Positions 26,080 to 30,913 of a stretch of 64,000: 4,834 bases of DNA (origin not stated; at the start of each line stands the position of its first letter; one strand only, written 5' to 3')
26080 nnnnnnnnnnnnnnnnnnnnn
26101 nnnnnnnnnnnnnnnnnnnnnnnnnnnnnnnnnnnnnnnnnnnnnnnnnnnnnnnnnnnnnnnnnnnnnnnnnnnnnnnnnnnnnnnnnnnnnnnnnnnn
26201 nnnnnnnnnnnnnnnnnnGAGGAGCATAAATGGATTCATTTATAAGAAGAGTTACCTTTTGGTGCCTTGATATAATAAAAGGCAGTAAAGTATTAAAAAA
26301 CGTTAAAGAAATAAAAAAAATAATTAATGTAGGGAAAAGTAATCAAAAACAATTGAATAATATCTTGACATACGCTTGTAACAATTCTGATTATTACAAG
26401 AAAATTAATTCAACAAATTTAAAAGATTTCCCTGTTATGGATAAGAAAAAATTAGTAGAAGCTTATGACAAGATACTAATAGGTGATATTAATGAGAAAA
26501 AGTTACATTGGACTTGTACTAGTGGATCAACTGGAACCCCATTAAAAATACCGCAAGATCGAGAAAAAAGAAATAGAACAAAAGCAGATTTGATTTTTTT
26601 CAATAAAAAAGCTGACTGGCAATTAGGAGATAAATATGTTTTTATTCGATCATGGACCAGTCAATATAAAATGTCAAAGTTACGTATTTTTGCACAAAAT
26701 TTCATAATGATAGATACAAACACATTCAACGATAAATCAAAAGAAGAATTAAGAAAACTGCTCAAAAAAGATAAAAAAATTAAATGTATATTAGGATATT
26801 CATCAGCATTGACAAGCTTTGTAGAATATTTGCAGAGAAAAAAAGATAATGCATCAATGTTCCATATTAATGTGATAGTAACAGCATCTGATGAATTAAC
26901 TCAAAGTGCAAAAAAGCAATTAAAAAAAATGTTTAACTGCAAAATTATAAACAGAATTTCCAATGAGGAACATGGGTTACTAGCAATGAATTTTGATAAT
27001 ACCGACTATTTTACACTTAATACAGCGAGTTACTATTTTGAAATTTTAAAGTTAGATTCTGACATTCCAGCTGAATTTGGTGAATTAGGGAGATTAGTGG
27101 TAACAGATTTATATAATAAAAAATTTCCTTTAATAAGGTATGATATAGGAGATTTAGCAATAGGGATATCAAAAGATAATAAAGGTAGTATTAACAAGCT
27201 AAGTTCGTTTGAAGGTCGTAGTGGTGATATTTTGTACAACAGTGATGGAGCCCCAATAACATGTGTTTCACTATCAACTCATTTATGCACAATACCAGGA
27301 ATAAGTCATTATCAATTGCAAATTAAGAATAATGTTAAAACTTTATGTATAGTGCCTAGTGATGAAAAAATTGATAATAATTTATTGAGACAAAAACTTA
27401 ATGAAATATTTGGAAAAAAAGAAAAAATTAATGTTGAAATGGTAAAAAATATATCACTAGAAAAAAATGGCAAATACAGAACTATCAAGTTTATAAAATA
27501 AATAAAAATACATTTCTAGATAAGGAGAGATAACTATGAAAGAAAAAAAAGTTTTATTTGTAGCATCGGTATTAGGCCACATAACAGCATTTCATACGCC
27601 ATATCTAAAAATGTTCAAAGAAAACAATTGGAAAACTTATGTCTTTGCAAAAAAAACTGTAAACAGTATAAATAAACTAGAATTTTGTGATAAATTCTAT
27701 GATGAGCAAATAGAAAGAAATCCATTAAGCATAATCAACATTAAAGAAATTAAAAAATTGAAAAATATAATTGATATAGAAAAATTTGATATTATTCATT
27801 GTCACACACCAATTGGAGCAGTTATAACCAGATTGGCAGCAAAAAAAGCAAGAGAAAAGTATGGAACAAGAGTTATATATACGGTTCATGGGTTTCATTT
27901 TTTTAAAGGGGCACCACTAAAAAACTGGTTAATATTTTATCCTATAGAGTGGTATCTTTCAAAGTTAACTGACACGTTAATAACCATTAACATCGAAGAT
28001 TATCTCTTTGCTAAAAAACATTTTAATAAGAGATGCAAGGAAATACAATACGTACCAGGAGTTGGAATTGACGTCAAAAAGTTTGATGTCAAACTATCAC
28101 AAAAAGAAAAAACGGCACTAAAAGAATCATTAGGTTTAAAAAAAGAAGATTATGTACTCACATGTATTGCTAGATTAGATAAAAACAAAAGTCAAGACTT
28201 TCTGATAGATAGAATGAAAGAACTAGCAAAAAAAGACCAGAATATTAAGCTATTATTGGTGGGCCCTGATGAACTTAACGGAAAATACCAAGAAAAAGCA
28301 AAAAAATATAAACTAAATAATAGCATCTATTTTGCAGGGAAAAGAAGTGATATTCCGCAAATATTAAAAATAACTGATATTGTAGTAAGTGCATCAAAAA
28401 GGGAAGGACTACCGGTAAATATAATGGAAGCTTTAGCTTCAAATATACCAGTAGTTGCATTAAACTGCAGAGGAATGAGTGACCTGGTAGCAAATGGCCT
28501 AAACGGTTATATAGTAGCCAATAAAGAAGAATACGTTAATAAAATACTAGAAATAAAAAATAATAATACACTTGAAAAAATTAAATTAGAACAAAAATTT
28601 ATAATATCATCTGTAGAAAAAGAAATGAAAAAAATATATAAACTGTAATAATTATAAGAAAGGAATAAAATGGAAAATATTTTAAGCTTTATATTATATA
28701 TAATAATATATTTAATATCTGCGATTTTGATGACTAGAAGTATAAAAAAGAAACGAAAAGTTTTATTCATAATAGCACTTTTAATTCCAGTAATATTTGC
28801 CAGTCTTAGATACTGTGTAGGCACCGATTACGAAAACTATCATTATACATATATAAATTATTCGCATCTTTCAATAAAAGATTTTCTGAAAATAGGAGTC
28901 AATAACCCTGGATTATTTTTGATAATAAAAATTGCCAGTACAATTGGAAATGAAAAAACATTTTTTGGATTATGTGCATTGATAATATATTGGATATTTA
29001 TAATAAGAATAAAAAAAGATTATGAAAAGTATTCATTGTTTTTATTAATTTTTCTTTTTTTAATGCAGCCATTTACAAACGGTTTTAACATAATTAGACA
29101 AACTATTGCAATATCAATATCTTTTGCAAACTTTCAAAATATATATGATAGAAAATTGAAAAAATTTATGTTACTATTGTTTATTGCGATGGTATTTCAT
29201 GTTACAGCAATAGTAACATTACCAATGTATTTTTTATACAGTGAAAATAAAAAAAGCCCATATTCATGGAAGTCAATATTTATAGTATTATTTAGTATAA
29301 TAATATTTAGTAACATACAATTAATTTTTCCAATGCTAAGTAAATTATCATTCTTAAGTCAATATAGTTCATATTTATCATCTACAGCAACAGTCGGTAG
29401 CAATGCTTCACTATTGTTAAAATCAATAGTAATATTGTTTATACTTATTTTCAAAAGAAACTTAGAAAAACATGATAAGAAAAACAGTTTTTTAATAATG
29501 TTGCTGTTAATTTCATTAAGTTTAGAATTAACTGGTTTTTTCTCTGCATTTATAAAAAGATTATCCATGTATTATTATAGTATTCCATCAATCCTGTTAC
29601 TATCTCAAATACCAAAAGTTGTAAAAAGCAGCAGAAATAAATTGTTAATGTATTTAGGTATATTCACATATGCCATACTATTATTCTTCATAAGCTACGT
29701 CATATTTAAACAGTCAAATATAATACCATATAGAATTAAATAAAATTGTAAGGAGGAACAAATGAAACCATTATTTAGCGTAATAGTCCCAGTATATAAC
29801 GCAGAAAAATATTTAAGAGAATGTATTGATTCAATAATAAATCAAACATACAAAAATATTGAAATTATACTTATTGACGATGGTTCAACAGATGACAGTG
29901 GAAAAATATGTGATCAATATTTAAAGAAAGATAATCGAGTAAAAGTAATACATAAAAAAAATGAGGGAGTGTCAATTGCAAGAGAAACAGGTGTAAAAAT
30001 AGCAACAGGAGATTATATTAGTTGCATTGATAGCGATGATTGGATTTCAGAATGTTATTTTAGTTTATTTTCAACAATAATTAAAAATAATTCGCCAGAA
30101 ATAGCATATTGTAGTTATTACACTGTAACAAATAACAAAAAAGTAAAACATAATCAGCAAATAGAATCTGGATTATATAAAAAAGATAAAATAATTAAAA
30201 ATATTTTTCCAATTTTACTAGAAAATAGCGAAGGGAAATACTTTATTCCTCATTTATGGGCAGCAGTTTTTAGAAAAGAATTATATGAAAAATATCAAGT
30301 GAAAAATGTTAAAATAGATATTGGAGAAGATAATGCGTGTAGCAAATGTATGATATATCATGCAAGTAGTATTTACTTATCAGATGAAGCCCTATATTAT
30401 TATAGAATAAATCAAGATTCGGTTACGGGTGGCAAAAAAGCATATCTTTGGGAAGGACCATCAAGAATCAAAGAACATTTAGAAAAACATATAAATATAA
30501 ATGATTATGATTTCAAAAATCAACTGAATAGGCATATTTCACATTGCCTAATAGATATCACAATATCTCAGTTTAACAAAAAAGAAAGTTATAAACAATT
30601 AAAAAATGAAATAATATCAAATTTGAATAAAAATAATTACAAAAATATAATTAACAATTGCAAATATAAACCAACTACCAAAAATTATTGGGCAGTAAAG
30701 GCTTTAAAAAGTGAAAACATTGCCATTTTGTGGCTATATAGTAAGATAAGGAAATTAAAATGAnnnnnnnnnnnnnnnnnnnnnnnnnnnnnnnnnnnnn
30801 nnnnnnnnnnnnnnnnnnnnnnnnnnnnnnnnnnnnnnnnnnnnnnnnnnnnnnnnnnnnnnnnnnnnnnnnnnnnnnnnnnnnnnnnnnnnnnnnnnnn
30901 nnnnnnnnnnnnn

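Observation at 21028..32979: Polysaccharide operon predicted to build a repeat unit on an N-acylated 2,4-diamino-2,4,6-trideoxyhexose (bacillosamine-like) with possible amino-acid amidation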

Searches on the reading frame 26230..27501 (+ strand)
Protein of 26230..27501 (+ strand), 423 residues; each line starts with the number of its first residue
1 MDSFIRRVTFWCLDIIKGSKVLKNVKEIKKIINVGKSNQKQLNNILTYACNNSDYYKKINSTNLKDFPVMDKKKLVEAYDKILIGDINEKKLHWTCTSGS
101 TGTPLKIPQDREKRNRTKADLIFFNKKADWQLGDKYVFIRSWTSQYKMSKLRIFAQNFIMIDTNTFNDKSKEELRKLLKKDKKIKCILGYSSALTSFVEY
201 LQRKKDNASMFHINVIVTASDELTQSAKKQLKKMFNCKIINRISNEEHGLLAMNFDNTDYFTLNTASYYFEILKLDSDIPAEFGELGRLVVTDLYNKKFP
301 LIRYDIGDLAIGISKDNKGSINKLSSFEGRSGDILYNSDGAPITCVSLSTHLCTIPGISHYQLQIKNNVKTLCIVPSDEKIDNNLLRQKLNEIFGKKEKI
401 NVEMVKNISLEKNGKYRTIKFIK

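Call 3: search_protein_families(library=pfam, proteins=[window:26230-27501:+])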
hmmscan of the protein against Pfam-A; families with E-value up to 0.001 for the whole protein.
window:26230-27501:+ (423 aa): 0 families

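Call 5: search_protein_families(library=ncbifam, proteins=[window:26230-27501:+], max_evalue=0.01)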
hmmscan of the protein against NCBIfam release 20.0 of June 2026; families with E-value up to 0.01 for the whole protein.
window:26230-27501:+ (423 aa): 6 families
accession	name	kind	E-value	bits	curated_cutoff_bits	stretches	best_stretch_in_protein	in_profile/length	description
NF045666.1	DVU1553_fam_AMP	equivalog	1.6e-20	73.4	300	1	35-314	24-312/331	DVU_1553 family AMP-dependent CoA ligase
TIGR02155.1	PA_CoA_ligase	equivalog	1e-12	47.3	646.3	1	178-370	162-356/422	phenylacetate--CoA ligase PaaK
NF053551.1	FlxY_rubin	equivalog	2.2e-10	39.9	520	1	270-402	261-395/424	flexirubin biosynthesis putative acyl-CoA ligase FlxY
TIGR02304.1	aden_form_hyp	equivalog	7.1e-08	31.8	251.9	1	215-408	216-408/430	F390 synthetase-related protein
NF041878.1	paak_haloarch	equivalog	2.5e-05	23.1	700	1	198-335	187-329/427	phenylacetate--CoA ligase PaaK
NF041217.1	BagE_FevW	exception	3.7e-05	22.8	800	1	213-310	194-289/424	bagremycin/ferroverdin synthetase BagE/FevW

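Call 13: list_cluster_members(proteins=[P0001, window:26230-27501:+, window:24739-25284:+])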
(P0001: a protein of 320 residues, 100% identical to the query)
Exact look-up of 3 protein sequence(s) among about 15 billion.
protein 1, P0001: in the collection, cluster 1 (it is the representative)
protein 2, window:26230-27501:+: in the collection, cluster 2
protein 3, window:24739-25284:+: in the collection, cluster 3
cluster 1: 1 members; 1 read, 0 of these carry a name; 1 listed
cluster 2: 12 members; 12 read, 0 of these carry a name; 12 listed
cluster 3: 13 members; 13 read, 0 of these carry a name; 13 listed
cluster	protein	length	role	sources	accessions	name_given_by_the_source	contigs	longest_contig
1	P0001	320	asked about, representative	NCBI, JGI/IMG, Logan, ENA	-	-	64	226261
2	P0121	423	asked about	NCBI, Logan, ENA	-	-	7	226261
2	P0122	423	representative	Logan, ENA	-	-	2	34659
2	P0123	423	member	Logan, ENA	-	-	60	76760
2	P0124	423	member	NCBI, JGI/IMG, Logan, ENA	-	-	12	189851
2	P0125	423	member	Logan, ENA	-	-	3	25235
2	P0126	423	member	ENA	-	-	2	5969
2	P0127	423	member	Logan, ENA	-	-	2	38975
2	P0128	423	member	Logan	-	-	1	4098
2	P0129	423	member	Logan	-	-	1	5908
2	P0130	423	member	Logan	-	-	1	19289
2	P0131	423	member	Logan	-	-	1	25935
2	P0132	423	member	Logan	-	-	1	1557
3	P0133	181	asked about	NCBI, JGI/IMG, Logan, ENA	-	-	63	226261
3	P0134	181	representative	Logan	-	-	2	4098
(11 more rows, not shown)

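Call 22: search_solved_structures(query=window:26230-27501:+, max_evalue=0.01)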
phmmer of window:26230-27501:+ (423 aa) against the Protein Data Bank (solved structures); distinct sequences matched with E-value up to 0.01: 2.
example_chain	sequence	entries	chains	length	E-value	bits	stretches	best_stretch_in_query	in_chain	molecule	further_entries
9s3l_A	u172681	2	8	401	2.1e-11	46.5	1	213-387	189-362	Phenylacetate-CoA ligase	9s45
4r1l_A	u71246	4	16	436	7.5e-07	31.5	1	169-414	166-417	Phenylacetate-coenzyme A ligase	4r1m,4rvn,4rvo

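Call 68: search_protein_representatives(protein=window:26230-27498:+)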
Query: 423 residues. Proteins with E-value up to 0.001 (for the whole library): 9280; up to 1e-10: 3011; up to 1e-30: 342. The best 150 are listed.
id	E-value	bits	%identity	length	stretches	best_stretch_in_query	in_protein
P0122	5.2e-277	934.3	100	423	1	1-423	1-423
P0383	2.0e-106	372.6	48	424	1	3-419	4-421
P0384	7.0e-103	361.0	47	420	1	5-423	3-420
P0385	1.7e-91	323.5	49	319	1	10-327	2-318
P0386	7.8e-91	321.3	42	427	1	4-417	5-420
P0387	1.7e-90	320.2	38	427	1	3-419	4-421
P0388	8.4e-87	308.0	39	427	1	3-419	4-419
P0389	2.0e-85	303.5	40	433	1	5-418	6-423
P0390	6.0e-84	298.6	41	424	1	3-422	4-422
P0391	2.3e-80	286.8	37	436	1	2-418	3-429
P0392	6.4e-80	285.3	37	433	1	3-417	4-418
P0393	6.6e-78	278.7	37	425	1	5-419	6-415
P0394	1.2e-76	274.6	41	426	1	4-419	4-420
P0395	8.0e-76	271.8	38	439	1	3-418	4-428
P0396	8.9e-76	271.7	37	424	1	3-418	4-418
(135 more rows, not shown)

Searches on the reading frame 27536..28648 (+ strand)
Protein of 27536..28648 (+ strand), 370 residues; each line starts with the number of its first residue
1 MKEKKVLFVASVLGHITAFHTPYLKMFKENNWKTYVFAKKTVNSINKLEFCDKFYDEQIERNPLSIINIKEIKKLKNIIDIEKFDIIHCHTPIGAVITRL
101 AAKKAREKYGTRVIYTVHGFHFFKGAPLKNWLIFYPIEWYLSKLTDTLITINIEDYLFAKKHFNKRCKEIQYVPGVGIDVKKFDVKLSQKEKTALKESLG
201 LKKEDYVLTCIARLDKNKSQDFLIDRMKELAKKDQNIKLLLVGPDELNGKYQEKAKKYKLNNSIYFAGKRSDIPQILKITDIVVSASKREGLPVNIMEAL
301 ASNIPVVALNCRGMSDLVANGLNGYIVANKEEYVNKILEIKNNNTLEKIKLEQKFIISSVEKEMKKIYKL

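Call 3: search_protein_families(library=pfam, proteins=[window:27536-28648:+])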
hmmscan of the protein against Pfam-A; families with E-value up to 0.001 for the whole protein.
window:27536-28648:+ (370 aa): 6 families
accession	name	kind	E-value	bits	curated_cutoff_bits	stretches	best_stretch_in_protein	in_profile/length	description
PF00534.26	Glycos_transf_1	-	4.7e-33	114.6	26.4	1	192-350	2-160/172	Glycosyl transferases group 1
PF13692.12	Glyco_trans_1_4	-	4.4e-29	102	27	1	207-340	3-139/142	Glycosyl transferases group 1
PF13477.12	Glyco_trans_4_2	-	5.7e-13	49.7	23.4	1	21-152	14-139/139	Glycosyl transferase 4-like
PF13439.12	Glyco_transf_4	-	3.8e-11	43.7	28.5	1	65-151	54-140/170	Glycosyltransferase Family 4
PF20706.3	GT4-conflict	-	3.9e-05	23.2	26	1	199-323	193-325/385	Family 4 Glycosyltransferase in conflict systems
PF13579.12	Glyco_trans_4_4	-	0.0001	23.1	29.7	1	82-150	70-133/158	Glycosyl transferase 4-like domain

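Call 5: search_protein_families(library=ncbifam, proteins=[window:27536-28648:+], max_evalue=0.01)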
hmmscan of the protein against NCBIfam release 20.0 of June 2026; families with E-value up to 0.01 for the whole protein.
window:27536-28648:+ (370 aa): 42 families (the best 25 are shown)
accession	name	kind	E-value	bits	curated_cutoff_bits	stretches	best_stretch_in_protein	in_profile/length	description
TIGR03088.1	stp2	hypoth_equivalog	1.3e-26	93.6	409.05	1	153-340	147-335/374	TIGR03088 family PEP-CTERM/XrtA system glycosyltransferase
TIGR03999.1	thiol_BshA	equivalog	8e-25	87.5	273.7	1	69-345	70-340/375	N-acetyl-alpha-D-glucosaminyl L-malate synthase BshA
NF041876.1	EPS_EpsE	equivalog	4.4e-19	69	400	1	168-332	185-348/389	exopolysaccharide biosynthesis GT4 family glycosyltransferase EpsE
NF049988.1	MGlcDAGSynMgs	equivalog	7.4e-18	65.1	400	1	76-358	79-369/398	alpha-monoglucosyldiacylglycerol synthase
TIGR04063.1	stp3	hypoth_equivalog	1.3e-17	63.8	442.05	1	69-344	77-361/397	TIGR04063 family PEP-CTERM/XrtA system glycosyltransferase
NF047880.1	glyco_SdgA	exception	3.7e-17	62.1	800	1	164-361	277-472/488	serine-aspartate repeat adhesin O-glycosyltransferase SdgA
TIGR04157.1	glyco_rSAM_CFB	subfamily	5e-17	62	400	1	184-349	206-372/406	TIGR04157 family glycosyltransferase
NF047684.1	TeichurnBiosyTuaC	equivalog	1.9e-16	60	550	1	167-348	183-359/391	teichuronic acid biosynthesis protein TuaC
NF038229.1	Glyco4_Geo_Pelo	equivalog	8e-15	54.7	400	1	190-348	146-306/338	GPMC system family 4 glycosyltransferase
NF053787.1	GlcN_PG_synth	equivalog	1.4e-13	50.4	480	1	157-329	153-311/361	N-acetylglucosaminyl phosphatidylglycerol synthase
NF007396.0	PRK09922.1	equivalog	3.7e-13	49.1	385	1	207-362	184-341/361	lipopolysaccharide 1,6-galactosyltransferase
TIGR03449.1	mycothiol_MshA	equivalog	5.3e-12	45.3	462.5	1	143-333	163-359/406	D-inositol-3-phosphate glycosyltransferase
TIGR02149.1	glgA_Coryne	subfamily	6e-12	45.4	302.4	1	79-335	79-339/391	glycogen synthase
TIGR04047.1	MSMEG_0565_glyc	hypoth_equivalog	1.3e-11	44.2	259.85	1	73-318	77-315/373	MSMEG_0565 family glycosyltransferase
NF041010.1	glycosy_Agl16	equivalog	1.6e-11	43.7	575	1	177-354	152-329/352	glycosylation protein Agl16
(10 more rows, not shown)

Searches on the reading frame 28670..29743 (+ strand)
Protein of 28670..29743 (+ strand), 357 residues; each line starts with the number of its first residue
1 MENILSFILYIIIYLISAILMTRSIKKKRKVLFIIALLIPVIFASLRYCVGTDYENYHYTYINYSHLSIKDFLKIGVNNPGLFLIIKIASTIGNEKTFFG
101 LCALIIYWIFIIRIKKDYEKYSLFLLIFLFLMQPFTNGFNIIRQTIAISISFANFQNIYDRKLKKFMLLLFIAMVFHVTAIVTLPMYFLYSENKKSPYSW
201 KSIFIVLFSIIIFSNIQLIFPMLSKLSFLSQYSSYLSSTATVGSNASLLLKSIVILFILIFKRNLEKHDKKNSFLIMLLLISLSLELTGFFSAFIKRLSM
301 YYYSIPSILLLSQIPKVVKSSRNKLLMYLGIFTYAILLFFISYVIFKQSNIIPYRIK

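Call 3: search_protein_families(library=pfam, proteins=[window:28670-29743:+])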
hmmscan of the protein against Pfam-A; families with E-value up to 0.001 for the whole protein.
window:28670-29743:+ (357 aa): 1 family
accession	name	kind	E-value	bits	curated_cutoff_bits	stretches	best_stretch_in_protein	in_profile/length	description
PF14897.12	EpsG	-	8.9e-46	157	30.1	1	31-355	2-325/326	EpsG family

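Call 5: search_protein_families(library=ncbifam, proteins=[window:28670-29743:+], max_evalue=0.01)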
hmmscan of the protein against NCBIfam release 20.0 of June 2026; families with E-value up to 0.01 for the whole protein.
window:28670-29743:+ (357 aa): 0 families

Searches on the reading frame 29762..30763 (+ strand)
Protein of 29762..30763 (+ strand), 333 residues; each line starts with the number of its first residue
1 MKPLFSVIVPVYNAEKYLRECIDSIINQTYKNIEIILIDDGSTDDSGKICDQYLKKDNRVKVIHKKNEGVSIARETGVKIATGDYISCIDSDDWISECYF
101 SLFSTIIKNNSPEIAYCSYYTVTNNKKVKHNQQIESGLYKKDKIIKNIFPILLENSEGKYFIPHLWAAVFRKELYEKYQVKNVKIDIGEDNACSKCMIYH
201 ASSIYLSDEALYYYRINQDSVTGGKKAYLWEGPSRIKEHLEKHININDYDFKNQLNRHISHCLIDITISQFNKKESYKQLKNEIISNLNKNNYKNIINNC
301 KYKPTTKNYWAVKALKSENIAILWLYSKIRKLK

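Call 3: search_protein_families(library=pfam, proteins=[window:29762-30763:+])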
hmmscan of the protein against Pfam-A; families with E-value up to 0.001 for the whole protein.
window:29762-30763:+ (333 aa): 3 families
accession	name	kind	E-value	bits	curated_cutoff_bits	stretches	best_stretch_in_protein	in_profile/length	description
PF00535.33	Glycos_transf_2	-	7.6e-40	137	23.3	1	6-177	1-166/168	Glycosyl transferase family 2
PF13641.12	Glyco_tranf_2_3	-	3e-13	50.7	27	1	5-197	3-194/230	Glycosyltransferase like family 2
PF10111.15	Glyco_tranf_2_2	-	1.7e-10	41.3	27.3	1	6-108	1-107/276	Glycosyltransferase like family 2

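Call 5: search_protein_families(library=ncbifam, proteins=[window:29762-30763:+], max_evalue=0.01)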
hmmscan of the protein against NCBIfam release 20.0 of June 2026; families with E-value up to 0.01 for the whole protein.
window:29762-30763:+ (333 aa): 26 families (the best 25 are shown)
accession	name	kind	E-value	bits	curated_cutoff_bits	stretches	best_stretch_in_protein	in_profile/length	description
NF007482.0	PRK10073.1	equivalog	5.4e-39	134.1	423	1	3-226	6-227/334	glycosyltransferase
NF047683.1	TeichurnBiosyTuaG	equivalog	1.6e-25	90.2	400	1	2-135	5-138/252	teichuronic acid biosynthesis protein TuaG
TIGR03937.1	PgaC_IcaA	equivalog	3.7e-23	82.1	422.3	1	3-99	45-142/407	poly-beta-1,6-N-acetyl-D-glucosamine synthase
NF050050.1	ProtGlycPglI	equivalog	1.2e-19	70.8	500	1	3-270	2-261/306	GalNAc(5)-diNAcBac-PP-undecaprenol beta-1,3-glucosyltransferase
NF053739.1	GlytfEpsEBac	equivalog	1.8e-18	66.5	450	1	3-93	1-93/265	glycosyltransferase EpsE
NF041394.1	GtaseAglG_Halo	equivalog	2.1e-18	66.7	440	1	6-94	4-94/304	glucosyl-dolichyl phosphate glucuronosyltransferase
NF041875.1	EPS_EpsD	equivalog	6.5e-16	58.6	370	1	6-92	2-89/325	exopolysaccharide biosynthesis glycosyltransferase EpsD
TIGR03111.1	glyc2_xrt_Gpos1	hypoth_equivalog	9.9e-14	50.9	363.95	1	3-213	49-265/439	TIGR03111 family XrtG-associated glycosyltransferase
NF038302.1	EPS_HpsE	equivalog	1.3e-13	50.6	300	1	5-103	3-107/307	hormogonium polysaccharide biosynthesis glycosyltransferase HpsE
NF007453.0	PRK10018.1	equivalog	1.2e-12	48.1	382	1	2-149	5-151/280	colanic acid biosynthesis glycosyltransferase WcaA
NF038299.1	EPS_HpsN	equivalog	1.6e-12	47.1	425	1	4-120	2-118/317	hormogonium polysaccharide biosynthesis glycosyltransferase HpsN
TIGR04017.1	WcaA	equivalog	2.1e-12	47.2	495.75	1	2-148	4-149/279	colanic acid biosynthesis glycosyltransferase WcaA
TIGR04283.1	glyco_like_mftF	equivalog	7.2e-12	45.4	182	1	6-115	2-105/221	TIGR04283 family arsenosugar biosynthesis glycosyltransferase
TIGR03965.1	mycofact_glyco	equivalog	8.3e-12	44.7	280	1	6-92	77-164/467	mycofactocin biosynthesis glycosyltransferase MftF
TIGR04242.1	nodulat_NodC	equivalog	6.6e-11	41.8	550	1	3-97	48-146/395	chitooligosaccharide synthase NodC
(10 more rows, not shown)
